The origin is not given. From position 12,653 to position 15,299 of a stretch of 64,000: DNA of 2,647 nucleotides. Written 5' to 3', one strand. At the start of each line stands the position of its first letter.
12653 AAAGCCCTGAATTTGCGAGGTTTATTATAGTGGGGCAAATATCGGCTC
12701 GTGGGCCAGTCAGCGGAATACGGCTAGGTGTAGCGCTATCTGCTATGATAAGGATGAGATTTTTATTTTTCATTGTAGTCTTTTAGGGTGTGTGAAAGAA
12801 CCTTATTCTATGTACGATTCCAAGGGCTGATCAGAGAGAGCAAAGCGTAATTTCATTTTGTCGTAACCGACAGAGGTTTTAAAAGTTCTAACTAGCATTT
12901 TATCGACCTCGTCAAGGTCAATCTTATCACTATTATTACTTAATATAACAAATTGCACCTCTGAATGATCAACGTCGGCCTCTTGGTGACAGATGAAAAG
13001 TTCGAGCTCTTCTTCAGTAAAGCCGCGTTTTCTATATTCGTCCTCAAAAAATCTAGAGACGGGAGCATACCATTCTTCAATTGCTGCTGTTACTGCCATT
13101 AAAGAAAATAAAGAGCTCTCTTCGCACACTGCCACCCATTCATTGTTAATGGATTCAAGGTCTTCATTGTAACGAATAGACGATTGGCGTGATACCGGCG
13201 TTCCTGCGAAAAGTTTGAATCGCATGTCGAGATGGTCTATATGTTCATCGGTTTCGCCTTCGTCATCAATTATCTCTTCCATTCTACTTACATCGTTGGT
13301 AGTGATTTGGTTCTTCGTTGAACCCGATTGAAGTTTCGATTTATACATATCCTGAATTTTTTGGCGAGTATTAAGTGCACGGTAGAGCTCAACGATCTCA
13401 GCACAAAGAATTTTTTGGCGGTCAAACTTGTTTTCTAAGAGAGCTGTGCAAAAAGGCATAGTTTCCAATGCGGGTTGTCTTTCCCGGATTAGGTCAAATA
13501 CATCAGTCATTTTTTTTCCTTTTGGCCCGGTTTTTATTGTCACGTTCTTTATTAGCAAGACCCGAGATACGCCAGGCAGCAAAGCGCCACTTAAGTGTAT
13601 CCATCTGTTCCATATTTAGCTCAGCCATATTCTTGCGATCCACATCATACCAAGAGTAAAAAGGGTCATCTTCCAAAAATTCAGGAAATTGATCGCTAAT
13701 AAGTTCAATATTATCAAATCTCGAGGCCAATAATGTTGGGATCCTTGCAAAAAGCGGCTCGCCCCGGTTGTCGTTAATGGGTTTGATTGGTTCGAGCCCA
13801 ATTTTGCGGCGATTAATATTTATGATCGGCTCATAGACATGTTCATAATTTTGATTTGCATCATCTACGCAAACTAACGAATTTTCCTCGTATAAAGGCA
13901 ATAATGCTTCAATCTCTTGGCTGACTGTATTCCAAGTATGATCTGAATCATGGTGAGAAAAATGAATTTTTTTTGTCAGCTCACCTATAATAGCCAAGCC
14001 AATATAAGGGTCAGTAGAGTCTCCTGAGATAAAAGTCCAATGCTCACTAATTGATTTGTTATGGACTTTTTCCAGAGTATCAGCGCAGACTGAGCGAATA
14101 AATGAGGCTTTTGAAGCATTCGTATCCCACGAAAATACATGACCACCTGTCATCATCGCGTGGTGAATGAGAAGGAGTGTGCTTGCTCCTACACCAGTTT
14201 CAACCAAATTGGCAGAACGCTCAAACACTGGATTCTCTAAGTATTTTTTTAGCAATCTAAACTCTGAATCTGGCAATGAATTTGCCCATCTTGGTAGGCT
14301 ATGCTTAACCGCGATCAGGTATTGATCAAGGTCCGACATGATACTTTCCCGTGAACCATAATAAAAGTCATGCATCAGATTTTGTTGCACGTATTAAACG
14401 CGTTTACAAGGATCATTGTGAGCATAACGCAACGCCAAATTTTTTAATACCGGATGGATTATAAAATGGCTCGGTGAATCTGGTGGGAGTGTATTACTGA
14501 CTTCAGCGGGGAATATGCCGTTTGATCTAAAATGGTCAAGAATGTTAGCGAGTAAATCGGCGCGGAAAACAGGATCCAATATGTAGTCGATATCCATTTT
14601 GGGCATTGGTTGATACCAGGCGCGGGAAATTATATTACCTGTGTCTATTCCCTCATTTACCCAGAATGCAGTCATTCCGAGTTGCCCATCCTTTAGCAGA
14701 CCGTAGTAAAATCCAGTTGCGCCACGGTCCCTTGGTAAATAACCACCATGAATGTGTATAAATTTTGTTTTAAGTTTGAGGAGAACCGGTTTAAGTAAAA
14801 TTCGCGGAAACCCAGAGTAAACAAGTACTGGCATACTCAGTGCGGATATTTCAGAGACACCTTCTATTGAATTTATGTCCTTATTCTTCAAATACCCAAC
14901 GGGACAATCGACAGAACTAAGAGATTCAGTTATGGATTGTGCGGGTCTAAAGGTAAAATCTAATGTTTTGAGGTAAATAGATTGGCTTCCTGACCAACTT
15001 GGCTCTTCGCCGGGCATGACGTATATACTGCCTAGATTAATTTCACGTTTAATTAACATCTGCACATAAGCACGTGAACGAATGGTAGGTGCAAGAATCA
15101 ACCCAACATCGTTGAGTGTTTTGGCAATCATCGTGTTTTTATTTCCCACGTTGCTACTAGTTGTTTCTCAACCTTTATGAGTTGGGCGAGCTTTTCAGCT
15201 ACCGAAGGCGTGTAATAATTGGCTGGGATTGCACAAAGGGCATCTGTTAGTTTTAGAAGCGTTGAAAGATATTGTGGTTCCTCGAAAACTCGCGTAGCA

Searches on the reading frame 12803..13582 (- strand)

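Call 68: search_protein_families(library=pfam, proteins=[window:12803-13582:-], max_evalue=0.001)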
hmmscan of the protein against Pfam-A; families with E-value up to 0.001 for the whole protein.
window:12803-13582:- (259 aa): 1 family
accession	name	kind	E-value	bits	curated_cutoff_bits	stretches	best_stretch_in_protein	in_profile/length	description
PF14518.11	Haem_oxygenas_2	-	0.00011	22.5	28.9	1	150-211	81-147/177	Iron-containing redox enzyme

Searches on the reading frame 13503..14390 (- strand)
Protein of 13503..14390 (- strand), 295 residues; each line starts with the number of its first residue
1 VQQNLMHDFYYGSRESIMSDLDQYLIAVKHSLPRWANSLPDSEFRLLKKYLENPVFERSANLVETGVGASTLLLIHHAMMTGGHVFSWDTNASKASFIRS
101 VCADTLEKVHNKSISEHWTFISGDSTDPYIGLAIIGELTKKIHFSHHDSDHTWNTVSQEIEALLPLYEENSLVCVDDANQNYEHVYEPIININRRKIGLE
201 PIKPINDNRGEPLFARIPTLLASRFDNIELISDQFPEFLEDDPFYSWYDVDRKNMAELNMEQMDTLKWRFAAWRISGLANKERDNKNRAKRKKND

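Call 68: search_protein_families(library=pfam, proteins=[window:13503-14390:-], max_evalue=0.001)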
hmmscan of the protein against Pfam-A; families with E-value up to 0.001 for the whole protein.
window:13503-14390:- (295 aa): 2 families
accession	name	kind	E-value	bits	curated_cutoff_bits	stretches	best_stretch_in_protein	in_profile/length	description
PF13578.12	Methyltransf_24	-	2.5e-11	44.8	26.3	1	63-177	1-104/105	Methyltransferase domain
PF04989.18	RMNT_CmcI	-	0.00017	21.8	23.2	1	99-181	62-151/206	Rhamnosyl O-methyltransferase/CmcI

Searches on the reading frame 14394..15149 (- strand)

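Call 68: search_protein_families(library=pfam, proteins=[window:14394-15149:-], max_evalue=0.001)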
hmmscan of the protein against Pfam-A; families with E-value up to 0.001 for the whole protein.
window:14394-15149:- (251 aa): 1 family
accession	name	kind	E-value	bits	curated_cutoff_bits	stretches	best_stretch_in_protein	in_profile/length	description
PF00551.24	Formyl_trans_N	-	2.4e-10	40.9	26.1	1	87-177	61-152/181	Formyl transferase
